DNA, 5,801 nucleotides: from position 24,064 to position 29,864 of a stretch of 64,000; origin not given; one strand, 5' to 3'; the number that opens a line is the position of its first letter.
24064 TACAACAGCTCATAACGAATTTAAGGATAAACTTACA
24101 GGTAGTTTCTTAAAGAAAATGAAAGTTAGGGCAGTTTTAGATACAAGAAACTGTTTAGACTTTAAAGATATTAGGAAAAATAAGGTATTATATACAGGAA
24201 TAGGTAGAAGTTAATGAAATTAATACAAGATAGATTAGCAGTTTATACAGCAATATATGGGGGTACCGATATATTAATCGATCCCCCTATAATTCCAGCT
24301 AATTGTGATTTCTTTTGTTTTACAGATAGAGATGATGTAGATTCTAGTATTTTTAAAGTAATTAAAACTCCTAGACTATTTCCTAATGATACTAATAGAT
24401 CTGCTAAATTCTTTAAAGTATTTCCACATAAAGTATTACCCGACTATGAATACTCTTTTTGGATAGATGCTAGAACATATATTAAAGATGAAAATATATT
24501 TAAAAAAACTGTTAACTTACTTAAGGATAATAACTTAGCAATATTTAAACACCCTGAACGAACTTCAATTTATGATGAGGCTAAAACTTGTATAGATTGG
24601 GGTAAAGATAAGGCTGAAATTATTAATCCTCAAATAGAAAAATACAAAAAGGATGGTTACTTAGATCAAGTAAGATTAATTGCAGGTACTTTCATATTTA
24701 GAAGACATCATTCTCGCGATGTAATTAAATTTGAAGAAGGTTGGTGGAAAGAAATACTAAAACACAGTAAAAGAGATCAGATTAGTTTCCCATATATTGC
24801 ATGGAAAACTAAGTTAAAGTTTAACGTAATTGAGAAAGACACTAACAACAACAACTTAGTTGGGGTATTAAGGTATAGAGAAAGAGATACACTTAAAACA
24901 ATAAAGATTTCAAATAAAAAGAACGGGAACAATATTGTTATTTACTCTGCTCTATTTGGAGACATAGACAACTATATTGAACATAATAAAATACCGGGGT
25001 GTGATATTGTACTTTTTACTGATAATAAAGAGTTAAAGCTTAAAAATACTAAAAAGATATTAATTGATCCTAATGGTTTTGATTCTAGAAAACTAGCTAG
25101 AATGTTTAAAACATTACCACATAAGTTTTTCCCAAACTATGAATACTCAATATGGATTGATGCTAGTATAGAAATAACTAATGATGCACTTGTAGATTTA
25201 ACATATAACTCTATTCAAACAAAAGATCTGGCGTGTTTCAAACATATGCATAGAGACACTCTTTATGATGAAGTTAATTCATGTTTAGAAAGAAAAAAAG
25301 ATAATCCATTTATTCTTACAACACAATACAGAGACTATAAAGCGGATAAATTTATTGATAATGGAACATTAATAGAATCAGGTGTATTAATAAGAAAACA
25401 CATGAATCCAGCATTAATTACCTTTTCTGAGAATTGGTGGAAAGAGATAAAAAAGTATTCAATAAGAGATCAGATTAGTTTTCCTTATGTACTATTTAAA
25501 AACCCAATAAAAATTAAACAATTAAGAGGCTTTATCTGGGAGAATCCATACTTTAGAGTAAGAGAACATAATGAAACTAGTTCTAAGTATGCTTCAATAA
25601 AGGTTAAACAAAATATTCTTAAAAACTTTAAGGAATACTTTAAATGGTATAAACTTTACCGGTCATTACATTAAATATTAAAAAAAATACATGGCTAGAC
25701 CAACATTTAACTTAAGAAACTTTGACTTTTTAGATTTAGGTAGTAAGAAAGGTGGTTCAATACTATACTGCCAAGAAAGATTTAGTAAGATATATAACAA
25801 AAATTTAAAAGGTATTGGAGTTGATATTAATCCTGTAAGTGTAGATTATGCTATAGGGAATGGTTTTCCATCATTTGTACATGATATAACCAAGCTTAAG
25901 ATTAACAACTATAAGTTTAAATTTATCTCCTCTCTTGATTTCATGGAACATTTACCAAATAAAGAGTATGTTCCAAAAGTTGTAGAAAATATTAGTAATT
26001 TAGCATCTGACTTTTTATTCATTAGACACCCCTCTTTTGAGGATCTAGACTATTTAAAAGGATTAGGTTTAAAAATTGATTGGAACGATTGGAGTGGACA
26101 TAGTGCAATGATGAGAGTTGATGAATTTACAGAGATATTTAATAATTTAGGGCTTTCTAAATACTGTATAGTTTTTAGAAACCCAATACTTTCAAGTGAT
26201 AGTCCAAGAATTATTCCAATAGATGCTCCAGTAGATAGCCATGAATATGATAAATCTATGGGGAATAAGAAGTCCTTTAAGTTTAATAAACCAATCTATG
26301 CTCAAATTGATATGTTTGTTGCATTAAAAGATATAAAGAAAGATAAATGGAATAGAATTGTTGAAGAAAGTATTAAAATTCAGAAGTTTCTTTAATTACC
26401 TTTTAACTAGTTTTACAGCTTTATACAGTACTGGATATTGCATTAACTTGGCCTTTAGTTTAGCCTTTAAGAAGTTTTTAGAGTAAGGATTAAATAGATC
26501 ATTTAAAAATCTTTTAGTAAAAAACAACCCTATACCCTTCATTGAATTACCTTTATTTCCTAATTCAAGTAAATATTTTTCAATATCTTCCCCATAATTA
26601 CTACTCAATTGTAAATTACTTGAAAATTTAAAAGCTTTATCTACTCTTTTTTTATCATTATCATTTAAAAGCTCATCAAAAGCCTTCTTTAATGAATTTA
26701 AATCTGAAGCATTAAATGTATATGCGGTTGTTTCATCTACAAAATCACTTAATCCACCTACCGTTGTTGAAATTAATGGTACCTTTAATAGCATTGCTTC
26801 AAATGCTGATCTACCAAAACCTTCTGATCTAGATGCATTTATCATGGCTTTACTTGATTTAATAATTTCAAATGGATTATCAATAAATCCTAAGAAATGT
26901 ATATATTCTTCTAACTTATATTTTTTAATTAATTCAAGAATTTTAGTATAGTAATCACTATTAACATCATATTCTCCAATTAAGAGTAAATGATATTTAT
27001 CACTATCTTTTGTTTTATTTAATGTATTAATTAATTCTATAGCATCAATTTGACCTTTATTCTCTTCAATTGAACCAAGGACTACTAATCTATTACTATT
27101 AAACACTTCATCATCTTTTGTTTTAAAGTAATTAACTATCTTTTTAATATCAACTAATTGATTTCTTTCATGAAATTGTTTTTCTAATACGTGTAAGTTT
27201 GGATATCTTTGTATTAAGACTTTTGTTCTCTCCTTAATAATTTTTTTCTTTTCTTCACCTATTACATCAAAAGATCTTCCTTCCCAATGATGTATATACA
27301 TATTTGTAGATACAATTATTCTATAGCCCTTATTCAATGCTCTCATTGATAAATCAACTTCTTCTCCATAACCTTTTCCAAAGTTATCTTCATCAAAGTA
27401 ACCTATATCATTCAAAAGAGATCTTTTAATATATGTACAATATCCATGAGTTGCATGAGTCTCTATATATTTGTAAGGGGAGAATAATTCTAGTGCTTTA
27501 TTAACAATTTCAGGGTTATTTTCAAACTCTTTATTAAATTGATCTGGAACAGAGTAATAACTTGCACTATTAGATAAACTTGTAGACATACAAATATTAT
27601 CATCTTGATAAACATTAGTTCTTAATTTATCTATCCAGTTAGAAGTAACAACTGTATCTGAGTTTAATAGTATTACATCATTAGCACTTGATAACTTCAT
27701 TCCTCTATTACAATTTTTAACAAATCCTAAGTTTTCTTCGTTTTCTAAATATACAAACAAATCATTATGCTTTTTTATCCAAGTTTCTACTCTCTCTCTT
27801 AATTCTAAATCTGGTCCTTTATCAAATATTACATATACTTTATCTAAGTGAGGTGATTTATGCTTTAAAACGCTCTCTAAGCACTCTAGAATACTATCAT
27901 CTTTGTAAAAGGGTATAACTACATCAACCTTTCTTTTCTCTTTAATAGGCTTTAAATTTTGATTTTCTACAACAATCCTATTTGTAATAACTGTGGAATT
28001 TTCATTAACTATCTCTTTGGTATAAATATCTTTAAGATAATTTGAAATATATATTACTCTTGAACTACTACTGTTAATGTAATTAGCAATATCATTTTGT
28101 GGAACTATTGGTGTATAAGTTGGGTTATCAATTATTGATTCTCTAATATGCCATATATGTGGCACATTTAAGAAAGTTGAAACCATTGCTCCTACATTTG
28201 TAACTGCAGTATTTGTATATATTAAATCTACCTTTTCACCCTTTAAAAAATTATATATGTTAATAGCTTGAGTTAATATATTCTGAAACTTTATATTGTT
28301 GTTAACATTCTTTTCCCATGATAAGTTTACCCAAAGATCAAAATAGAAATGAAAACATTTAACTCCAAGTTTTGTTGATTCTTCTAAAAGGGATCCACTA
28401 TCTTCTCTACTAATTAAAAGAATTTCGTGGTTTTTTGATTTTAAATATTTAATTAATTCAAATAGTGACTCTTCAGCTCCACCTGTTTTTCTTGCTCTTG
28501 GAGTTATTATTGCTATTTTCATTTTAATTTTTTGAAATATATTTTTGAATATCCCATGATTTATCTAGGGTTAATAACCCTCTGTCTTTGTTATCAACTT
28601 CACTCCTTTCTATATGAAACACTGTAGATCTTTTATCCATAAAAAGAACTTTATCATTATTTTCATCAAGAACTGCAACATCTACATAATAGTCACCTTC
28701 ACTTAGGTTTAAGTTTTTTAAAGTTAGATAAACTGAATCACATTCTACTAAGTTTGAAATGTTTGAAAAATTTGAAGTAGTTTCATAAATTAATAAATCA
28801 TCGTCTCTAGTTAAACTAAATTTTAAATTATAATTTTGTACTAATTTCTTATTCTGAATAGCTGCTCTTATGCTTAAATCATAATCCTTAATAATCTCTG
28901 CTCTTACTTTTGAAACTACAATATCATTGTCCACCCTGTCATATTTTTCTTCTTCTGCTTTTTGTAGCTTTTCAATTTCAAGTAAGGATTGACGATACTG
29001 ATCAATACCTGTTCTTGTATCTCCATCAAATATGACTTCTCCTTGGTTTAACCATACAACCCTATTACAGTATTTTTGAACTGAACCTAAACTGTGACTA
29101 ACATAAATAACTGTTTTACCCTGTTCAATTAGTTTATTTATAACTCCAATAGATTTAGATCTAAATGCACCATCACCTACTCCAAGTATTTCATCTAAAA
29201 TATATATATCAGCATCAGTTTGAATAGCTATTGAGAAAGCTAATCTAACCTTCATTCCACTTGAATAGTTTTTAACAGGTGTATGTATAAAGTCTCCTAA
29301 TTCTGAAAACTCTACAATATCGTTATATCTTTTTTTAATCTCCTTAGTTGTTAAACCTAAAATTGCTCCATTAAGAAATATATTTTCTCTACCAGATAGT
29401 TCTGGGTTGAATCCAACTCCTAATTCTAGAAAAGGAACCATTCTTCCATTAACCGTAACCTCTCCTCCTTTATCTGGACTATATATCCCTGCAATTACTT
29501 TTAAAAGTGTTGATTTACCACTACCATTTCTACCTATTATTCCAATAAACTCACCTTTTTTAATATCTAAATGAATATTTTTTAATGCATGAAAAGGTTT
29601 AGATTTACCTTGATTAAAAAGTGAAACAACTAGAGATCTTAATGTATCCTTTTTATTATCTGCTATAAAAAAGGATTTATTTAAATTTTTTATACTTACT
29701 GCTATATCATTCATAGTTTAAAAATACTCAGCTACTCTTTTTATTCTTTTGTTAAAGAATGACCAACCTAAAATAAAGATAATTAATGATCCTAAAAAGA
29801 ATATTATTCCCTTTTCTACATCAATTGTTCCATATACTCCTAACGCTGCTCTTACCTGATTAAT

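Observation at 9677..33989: A roughly 24-kb envelope-glycan island built around polyprenyl-phosphate-sugar donors and several GT-C-like membrane transferases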

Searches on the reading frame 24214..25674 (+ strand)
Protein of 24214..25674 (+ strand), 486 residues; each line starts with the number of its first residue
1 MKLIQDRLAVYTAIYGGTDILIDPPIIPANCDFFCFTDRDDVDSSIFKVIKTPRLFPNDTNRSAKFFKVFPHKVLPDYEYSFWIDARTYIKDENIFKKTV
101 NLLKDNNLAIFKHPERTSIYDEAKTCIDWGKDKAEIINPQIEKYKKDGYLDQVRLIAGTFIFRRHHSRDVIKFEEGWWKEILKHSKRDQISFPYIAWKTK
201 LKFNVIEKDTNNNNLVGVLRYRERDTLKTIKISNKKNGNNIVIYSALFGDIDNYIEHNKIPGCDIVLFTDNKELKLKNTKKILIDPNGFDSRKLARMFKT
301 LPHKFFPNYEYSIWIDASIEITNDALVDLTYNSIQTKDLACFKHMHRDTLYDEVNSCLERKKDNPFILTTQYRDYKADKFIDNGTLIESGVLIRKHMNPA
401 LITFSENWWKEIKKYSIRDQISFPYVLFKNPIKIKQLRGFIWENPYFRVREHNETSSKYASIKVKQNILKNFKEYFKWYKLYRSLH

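Call 4: search_protein_families(library=pfam, proteins=[window:24214-25674:+], max_evalue=0.01)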
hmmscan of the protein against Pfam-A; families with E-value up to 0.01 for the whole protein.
window:24214-25674:+ (486 aa): 1 family
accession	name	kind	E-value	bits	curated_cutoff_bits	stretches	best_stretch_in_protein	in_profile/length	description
PF04765.19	TOD1_MUCI70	-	2.9e-39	135.7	21.4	2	290-429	141-288/314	TOD1/MUCI70, glycosyltransferase-like domain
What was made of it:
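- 24214..25674 (+): TOD1/MUCI70-domain glycosyltransferase-like protein. Pfam PF04765 at 2.9e-39 (call 4).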

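Call 6: search_protein_families(library=ncbifam, proteins=[window:24214-25674:+], max_evalue=0.1)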
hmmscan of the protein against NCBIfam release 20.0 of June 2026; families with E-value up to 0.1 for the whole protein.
window:24214-25674:+ (486 aa): 0 families

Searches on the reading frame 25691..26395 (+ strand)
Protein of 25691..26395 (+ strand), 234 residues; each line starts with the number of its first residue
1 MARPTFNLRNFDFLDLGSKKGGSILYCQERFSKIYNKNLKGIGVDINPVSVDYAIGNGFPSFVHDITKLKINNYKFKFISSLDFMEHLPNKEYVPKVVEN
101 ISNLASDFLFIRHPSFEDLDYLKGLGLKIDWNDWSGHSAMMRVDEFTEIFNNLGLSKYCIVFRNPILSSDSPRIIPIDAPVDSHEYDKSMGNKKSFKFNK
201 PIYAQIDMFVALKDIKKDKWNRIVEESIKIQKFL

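Call 4: search_protein_families(library=pfam, proteins=[window:25691-26395:+], max_evalue=0.01)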
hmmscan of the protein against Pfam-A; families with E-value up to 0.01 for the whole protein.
window:25691-26395:+ (234 aa): 2 families
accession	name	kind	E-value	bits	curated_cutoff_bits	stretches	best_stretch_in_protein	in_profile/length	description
PF13489.12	Methyltransf_23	-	3.7e-05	24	27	1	12-156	25-160/164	Methyltransferase domain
PF13649.12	Methyltransf_25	-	0.0066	17.5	27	0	14-102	2-90/97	Methyltransferase domain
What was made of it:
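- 25691..26395 (+): Methyltransferase-like protein. Pfam Methyltransf_23 at 3.7e-5, below the gathering score (call 4).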

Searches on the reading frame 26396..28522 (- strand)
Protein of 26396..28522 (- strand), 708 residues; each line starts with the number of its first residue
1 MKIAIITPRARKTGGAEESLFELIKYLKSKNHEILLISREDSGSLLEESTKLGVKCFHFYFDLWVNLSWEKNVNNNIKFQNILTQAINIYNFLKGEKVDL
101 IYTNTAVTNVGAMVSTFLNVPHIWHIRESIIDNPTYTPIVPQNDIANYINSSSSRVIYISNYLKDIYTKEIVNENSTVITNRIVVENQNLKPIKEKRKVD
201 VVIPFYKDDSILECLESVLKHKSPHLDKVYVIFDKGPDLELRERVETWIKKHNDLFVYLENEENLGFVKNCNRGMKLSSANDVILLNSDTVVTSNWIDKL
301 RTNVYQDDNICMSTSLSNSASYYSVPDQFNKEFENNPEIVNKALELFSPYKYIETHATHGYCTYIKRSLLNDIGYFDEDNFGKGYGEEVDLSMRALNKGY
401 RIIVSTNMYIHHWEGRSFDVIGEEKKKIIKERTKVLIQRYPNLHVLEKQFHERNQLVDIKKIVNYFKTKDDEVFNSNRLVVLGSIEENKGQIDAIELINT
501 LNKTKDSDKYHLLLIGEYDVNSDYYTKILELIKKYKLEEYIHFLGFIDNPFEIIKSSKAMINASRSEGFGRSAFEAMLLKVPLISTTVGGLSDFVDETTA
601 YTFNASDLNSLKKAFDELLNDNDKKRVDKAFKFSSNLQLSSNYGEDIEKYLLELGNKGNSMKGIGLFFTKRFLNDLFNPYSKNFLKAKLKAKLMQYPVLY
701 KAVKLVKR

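Call 4: search_protein_families(library=pfam, proteins=[window:26396-28522:-], max_evalue=0.01)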
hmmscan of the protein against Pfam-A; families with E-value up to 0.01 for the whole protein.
window:26396-28522:- (708 aa): 8 families
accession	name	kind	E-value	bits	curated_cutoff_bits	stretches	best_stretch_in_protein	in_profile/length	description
PF00534.26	Glycos_transf_1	-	2.6e-23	82.8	26.4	1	475-626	14-162/172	Glycosyl transferases group 1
PF13692.12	Glyco_trans_1_4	-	1.8e-20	74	27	1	477-621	2-142/142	Glycosyl transferases group 1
PF00535.33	Glycos_transf_2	-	1e-14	55.2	23.3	1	201-373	2-167/168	Glycosyl transferase family 2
PF13439.12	Glyco_transf_4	-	3.2e-10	40.7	28.5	1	14-181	2-164/170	Glycosyltransferase Family 4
PF13641.12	Glyco_tranf_2_3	-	1.7e-08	35.2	27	1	199-420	3-219/230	Glycosyltransferase like family 2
PF20706.3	GT4-conflict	-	6.3e-08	32.4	26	1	475-599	196-324/385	Family 4 Glycosyltransferase in conflict systems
PF13712.12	Glyco_tranf_2_5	-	0.00075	19.7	27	1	268-429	42-207/210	Glycosyltransferase like family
PF13632.12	Glyco_trans_2_3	-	0.00089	19.6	27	1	283-408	2-119/198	Glycosyl transferase family group 2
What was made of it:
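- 26396..28522 (-): 708-aa GT4(N)-GT2-GT4(C) multi-domain glycosyltransferase; proposed polymerising enzyme. Pfam Glyco_transf_4, Glycos_transf_2 and Glycos_transf_1 (call 4).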

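Call 37: search_protein_families(library=ncbifam, proteins=[window:26396-28522:-], max_evalue=0.00001)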
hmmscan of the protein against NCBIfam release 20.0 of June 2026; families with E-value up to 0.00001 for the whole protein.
window:26396-28522:- (708 aa): 16 families
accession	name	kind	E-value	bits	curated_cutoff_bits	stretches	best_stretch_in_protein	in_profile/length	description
TIGR03999.1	thiol_BshA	equivalog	6.5e-17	61.5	273.7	1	496-626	216-343/375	N-acetyl-alpha-D-glucosaminyl L-malate synthase BshA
NF041876.1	EPS_EpsE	equivalog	7.1e-13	48.5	400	1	471-625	209-365/389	exopolysaccharide biosynthesis GT4 family glycosyltransferase EpsE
NF038255.1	exopoly_VpsD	equivalog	2.6e-12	46.3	300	1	446-620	171-349/381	VpsD family glycosyltransferase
TIGR03088.1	stp2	hypoth_equivalog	5.2e-11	42.2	409.05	1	461-625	183-342/374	TIGR03088 family PEP-CTERM/XrtA system glycosyltransferase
NF047880.1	glyco_SdgA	exception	1.5e-10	40.3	800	1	460-625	299-460/488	serine-aspartate repeat adhesin O-glycosyltransferase SdgA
NF050063.1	ProtGlycPglJ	equivalog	2.4e-10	40.2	500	1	467-626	183-337/363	N-acetylgalactosamine-N,N'-diacetylbacillosaminyl-diphospho-undecaprenol 4-alpha-N-acetylgalactosaminyltransferase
NF046085.1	XrtY_assoc_Gly1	equivalog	2.5e-10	39.8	400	1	451-628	185-356/387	XrtY-associated glycosyltransferase XYAG1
NF041394.1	GtaseAglG_Halo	equivalog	1.8e-09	37.3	440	1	198-381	2-179/304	glucosyl-dolichyl phosphate glucuronosyltransferase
NF038295.1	EPS_HpsP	equivalog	1.6e-08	34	550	1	476-629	207-362/388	hormogonium polysaccharide biosynthesis glycosyltransferase HpsP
TIGR04242.1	nodulat_NodC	equivalog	5.5e-08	32.2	550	1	183-306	34-158/395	chitooligosaccharide synthase NodC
TIGR03937.1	PgaC_IcaA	equivalog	6.5e-08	31.9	422.3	1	185-402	33-240/407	poly-beta-1,6-N-acetyl-D-glucosamine synthase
TIGR04047.1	MSMEG_0565_glyc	hypoth_equivalog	7e-08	31.9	259.85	1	478-630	195-350/373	MSMEG_0565 family glycosyltransferase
NF047684.1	TeichurnBiosyTuaC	equivalog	8e-08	31.6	550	1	479-624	222-357/391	teichuronic acid biosynthesis protein TuaC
NF053787.1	GlcN_PG_synth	equivalog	1.2e-07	30.9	480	1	497-627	215-332/361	N-acetylglucosaminyl phosphatidylglycerol synthase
NF038298.1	EPS_HpsO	equivalog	2.6e-06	26.5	575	1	426-625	158-356/388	hormogonium polysaccharide biosynthesis glycosyltransferase HpsO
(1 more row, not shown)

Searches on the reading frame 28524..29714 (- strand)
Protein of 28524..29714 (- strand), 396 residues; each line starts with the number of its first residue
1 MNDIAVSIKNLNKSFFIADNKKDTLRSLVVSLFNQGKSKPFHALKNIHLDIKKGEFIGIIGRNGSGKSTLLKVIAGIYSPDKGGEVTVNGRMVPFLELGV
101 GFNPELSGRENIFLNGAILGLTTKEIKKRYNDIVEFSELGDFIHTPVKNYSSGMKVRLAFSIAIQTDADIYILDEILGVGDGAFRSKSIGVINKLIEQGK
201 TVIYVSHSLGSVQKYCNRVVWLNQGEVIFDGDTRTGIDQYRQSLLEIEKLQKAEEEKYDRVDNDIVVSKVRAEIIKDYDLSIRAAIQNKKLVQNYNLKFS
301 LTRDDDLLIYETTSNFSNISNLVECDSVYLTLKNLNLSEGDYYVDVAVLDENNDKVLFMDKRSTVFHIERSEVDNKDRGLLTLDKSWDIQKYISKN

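Call 4: search_protein_families(library=pfam, proteins=[window:28524-29714:-], max_evalue=0.01)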
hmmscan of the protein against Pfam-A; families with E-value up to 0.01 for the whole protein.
window:28524-29714:- (396 aa): 7 families
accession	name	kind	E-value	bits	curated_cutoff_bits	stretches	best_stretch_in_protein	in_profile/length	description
PF00005.33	ABC_tran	-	5.4e-23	82.6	25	1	44-175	1-134/137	ABC transporter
PF14524.12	Wzt_C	-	1.1e-06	29.1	30.4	1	275-380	29-140/143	Wzt C-terminal domain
PF13304.12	AAA_21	-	3.1e-05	24.6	27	1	57-77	2-22/304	AAA domain, putative AbiEii toxin, Type IV TA system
PF02463.25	SMC_N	-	0.00012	22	40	0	44-74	13-44/220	RecF/RecN/SMC N terminal domain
PF13555.12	AAA_29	-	0.00028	21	27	1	41-82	12-50/61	P-loop containing region of AAA domain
PF13476.12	AAA_23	-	0.0018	19.4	27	1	41-75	7-40/201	AAA domain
PF24169.1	Fn3-I_PB4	-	0.0066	17.3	27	0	196-246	6-55/88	Straight fiber protein PB4 first Fn3-like domain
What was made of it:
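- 28524..29714 (-): Wzt-type ABC ATPase with a C-terminal Wzt_C-like domain. Wzt_C scores 29.1 bits against a cutoff of 30.4 (call 4).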
